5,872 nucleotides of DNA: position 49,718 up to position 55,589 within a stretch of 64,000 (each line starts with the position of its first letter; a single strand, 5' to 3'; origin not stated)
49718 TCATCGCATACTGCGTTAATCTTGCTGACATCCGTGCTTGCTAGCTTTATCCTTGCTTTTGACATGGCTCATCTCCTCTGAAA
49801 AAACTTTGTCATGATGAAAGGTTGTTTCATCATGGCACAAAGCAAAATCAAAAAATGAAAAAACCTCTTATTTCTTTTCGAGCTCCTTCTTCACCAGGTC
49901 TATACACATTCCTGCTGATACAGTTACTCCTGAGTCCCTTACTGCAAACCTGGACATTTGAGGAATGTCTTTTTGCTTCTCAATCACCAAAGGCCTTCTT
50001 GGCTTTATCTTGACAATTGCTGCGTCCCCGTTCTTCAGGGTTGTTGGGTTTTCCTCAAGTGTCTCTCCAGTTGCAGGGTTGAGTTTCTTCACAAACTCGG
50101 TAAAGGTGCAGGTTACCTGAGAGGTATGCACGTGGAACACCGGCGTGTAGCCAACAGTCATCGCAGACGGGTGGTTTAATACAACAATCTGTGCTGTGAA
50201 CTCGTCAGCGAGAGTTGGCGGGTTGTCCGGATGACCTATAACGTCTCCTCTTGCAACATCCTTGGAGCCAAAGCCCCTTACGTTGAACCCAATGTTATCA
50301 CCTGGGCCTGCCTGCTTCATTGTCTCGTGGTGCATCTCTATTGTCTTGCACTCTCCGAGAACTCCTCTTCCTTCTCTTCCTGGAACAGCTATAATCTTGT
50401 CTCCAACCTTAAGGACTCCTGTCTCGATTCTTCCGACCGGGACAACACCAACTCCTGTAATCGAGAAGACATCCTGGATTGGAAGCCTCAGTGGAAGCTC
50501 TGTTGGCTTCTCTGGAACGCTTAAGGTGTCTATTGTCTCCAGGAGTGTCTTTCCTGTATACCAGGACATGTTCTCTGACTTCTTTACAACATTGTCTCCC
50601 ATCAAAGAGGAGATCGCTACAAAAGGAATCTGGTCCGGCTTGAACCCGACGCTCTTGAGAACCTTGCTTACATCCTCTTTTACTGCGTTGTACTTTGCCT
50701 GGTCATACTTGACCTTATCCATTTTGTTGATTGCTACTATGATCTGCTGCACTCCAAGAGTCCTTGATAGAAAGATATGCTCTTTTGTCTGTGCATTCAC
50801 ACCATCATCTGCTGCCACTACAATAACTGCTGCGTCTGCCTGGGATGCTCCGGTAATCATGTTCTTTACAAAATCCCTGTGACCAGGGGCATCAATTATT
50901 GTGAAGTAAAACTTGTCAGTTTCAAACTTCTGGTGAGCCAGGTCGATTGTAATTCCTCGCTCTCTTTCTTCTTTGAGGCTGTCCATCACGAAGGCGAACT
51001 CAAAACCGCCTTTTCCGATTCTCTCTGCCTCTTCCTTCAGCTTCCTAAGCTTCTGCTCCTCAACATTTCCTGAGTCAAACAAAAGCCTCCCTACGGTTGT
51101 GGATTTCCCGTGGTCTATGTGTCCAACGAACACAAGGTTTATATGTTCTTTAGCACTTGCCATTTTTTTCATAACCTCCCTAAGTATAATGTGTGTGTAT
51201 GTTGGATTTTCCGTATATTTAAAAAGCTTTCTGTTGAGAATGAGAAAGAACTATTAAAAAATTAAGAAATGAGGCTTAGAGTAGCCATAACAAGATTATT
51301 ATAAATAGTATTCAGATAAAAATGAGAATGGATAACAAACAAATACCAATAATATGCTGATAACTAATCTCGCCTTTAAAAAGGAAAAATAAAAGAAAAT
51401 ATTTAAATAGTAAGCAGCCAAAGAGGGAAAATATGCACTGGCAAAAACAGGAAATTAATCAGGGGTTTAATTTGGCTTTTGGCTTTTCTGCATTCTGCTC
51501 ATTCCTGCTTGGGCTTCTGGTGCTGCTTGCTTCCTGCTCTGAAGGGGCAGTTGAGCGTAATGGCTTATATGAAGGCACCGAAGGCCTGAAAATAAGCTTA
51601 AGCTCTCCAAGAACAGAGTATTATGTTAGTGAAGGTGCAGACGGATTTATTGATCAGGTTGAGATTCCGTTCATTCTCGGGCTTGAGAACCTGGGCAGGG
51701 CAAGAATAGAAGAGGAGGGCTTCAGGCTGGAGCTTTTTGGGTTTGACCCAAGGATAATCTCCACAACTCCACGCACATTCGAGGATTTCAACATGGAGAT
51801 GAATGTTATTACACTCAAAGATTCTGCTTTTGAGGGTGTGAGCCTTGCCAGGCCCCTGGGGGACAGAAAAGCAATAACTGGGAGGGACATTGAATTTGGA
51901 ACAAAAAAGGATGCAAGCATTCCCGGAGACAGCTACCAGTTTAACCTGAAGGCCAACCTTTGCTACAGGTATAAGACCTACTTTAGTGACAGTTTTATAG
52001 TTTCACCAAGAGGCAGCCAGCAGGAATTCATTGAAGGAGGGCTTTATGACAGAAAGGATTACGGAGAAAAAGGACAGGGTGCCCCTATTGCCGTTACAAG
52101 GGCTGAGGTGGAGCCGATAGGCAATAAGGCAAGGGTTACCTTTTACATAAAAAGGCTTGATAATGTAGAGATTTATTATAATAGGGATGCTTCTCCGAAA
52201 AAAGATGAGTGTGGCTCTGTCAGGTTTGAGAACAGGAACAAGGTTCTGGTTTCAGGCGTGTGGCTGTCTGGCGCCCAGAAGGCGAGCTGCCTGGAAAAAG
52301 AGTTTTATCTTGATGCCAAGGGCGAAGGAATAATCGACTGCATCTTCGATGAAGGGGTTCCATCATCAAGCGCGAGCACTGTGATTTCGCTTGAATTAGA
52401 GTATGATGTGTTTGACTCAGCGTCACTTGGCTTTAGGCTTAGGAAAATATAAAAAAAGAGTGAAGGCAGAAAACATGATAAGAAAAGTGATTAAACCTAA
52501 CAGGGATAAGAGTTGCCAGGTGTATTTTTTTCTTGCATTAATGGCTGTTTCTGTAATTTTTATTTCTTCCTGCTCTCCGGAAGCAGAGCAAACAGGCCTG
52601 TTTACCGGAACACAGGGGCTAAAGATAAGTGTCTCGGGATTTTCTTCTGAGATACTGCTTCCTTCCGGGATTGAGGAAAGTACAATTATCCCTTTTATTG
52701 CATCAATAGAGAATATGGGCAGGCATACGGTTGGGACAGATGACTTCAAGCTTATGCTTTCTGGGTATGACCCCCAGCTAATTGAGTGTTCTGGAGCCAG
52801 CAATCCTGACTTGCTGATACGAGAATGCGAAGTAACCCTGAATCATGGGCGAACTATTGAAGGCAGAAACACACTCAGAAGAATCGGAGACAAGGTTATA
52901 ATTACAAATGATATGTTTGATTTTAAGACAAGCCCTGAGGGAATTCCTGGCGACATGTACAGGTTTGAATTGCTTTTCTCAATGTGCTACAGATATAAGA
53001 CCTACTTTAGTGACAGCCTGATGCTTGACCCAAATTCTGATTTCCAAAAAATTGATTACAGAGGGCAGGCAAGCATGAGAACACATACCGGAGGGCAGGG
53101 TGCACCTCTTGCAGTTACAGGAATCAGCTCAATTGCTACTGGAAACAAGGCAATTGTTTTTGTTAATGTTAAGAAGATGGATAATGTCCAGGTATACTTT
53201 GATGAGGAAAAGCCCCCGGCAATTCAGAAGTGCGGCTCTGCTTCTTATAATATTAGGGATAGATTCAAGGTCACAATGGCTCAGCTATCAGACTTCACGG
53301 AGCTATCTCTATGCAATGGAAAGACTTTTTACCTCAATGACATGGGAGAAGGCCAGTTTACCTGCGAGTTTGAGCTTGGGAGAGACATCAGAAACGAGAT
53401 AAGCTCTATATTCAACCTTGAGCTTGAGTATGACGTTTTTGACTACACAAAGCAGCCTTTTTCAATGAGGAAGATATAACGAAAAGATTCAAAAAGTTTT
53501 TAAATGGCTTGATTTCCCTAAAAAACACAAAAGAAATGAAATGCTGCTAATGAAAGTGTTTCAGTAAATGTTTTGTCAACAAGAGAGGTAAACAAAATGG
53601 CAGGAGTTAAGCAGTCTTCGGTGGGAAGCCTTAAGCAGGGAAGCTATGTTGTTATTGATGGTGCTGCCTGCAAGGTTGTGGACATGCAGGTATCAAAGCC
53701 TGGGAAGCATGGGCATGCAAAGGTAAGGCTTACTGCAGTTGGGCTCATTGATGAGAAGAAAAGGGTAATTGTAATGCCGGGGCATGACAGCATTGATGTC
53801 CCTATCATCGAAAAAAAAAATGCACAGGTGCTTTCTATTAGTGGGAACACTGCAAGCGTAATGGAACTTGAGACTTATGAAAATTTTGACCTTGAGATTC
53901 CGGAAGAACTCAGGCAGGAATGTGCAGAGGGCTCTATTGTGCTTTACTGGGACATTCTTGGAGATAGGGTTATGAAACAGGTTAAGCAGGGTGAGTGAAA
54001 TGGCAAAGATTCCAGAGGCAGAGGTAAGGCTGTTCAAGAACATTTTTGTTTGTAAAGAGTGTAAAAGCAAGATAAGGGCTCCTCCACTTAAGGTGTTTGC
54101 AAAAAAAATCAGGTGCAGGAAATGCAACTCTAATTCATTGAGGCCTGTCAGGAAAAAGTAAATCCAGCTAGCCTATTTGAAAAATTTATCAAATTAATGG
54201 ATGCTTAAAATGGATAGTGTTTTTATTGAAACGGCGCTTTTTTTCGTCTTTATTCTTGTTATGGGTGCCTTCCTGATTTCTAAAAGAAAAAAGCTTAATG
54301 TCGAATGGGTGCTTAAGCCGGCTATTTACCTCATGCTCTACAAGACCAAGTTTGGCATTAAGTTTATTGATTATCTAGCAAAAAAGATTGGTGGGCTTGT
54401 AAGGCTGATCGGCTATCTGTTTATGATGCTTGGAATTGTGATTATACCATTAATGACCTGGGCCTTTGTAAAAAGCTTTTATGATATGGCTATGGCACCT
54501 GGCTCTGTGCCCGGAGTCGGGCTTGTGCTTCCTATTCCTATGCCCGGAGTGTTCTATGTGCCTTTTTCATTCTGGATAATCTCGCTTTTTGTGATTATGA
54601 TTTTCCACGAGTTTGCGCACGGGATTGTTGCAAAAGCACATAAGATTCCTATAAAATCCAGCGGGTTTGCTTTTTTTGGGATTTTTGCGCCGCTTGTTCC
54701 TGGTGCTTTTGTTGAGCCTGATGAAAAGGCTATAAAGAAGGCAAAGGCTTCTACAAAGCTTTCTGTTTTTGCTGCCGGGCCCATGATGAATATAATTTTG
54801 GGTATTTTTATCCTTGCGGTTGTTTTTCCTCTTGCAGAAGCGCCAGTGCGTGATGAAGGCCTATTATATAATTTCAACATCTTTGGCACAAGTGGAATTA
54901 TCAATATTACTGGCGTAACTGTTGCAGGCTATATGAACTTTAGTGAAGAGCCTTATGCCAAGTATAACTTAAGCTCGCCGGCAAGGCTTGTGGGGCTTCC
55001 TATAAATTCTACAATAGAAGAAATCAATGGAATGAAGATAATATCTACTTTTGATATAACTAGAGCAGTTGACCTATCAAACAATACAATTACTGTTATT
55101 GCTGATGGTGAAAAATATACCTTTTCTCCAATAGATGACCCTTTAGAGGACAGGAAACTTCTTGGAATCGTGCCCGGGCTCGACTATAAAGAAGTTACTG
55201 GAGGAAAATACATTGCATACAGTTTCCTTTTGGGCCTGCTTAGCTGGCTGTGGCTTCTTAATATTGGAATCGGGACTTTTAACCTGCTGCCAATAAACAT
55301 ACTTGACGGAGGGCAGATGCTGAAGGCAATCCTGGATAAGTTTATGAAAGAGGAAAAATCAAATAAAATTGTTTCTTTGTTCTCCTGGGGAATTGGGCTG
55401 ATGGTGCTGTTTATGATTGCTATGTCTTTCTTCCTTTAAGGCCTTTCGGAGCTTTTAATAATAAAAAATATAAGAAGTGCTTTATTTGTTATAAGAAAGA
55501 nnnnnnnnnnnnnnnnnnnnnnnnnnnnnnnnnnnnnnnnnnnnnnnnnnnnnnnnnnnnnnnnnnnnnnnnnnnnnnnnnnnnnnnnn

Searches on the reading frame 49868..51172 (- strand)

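Call 9: search_protein_families(library=pfam, max_evalue=0.00001, proteins=[window:49868-51172:-])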
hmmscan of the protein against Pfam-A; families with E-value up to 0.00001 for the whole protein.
window:49868-51172:- (434 aa): 4 families
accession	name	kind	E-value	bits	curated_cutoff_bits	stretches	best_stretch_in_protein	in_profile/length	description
PF00009.33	GTP_EFTU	-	1.1e-61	208.2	26.5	1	8-216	1-184/188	Elongation factor Tu GTP binding domain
PF22594.2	GTP-eEF1A_C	-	2.4e-34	118.2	27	1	324-423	1-100/101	GTP-eEF1A C-terminal domain-like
PF03143.23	GTP_EFTU_D3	-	3.8e-25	88.7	27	1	320-424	3-103/106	Elongation factor Tu C-terminal domain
PF03144.31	GTP_EFTU_D2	-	8.5e-17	61.8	30.3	1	242-312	1-72/73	Elongation factor Tu domain 2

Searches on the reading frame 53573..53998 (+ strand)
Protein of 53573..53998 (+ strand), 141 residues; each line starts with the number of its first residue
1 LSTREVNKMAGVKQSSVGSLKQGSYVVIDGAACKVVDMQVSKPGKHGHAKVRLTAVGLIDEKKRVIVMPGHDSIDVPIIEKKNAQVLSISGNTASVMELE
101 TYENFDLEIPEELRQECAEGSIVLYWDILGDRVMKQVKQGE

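Call 3: search_protein_families(library=pfam, proteins=[window:53573-53998:+])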
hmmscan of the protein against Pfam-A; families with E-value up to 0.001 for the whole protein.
window:53573-53998:+ (141 aa): 3 families
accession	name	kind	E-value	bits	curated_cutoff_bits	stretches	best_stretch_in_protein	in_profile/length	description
PF21485.3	IF5A-like_N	-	1.9e-17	63.3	27.1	1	16-65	7-56/63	Translation initiation factor 5A-like, N-terminal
PF08207.18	EFP_N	-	1.8e-05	25.1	23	1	17-59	2-43/58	Elongation factor P (EF-P) KOW-like domain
PF01287.26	eIF-5a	-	0.00046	20.7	24.2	1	78-138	1-69/69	Eukaryotic elongation factor 5A hypusine, DNA-binding OB fold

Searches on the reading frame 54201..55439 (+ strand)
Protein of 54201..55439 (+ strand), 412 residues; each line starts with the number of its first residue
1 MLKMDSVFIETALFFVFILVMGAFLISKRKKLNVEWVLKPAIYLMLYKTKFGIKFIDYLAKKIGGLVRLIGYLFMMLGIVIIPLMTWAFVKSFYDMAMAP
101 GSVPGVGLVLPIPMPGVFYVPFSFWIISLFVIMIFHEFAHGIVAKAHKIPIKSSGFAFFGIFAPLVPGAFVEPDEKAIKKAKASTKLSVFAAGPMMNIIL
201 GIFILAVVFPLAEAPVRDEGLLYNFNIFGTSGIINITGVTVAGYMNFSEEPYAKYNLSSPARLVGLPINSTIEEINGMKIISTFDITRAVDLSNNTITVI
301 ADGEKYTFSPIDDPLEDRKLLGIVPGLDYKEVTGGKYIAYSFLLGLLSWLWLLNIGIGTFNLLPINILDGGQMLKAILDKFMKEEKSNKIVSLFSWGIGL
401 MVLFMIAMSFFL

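Call 3: search_protein_families(library=pfam, proteins=[window:54201-55439:+])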
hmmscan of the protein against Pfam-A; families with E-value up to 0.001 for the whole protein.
window:54201-55439:+ (412 aa): 1 family
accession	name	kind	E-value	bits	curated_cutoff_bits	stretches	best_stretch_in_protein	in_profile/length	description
PF02163.28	Peptidase_M50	-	6.8e-29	101.2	27.2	1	126-402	3-217/221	Peptidase family M50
